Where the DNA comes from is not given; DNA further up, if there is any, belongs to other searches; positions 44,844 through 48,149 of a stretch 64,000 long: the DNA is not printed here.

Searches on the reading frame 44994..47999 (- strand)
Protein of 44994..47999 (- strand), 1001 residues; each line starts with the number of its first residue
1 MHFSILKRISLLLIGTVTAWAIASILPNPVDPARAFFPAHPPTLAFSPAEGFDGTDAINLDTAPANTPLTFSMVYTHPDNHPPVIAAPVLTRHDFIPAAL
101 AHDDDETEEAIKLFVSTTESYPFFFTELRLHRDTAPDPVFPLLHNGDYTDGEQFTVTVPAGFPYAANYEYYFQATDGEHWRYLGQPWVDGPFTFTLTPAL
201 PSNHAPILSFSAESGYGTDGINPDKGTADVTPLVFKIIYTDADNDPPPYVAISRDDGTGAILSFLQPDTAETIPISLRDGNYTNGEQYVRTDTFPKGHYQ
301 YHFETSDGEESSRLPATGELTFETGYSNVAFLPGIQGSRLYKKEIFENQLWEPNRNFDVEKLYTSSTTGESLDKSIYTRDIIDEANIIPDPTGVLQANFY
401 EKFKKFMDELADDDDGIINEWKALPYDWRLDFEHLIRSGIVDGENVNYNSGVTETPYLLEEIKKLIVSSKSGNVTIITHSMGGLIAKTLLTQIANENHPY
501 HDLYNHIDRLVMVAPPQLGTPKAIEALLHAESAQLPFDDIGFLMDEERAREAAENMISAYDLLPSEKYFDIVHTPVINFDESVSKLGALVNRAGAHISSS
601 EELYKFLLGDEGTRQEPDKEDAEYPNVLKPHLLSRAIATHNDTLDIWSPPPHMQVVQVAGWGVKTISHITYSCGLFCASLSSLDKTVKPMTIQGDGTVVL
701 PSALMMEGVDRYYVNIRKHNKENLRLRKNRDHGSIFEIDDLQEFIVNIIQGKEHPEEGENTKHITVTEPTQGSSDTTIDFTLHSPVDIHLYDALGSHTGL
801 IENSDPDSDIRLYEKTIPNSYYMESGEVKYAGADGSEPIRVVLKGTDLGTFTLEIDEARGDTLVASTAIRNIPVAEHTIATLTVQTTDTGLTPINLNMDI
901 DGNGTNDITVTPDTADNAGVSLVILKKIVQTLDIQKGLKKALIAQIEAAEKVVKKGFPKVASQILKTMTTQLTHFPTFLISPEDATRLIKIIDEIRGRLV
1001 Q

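Call 29: search_protein_families(library=pfam, proteins=[window:44994-47999:-])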
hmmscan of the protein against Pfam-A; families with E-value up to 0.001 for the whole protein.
window:44994-47999:- (1001 aa): 3 families
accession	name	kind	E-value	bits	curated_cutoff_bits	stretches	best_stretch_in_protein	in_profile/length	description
PF02450.21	LCAT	-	8.7e-11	42.1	21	1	400-674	66-321/392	Lecithin:cholesterol acyltransferase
PF05990.18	DUF900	-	1.5e-05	25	20.5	1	444-515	62-135/232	Alpha/beta hydrolase of unknown function (DUF900)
PF24096.1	DUF7379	-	2.9e-05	24.6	33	1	459-523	58-118/191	Domain of unknown function (DUF7379)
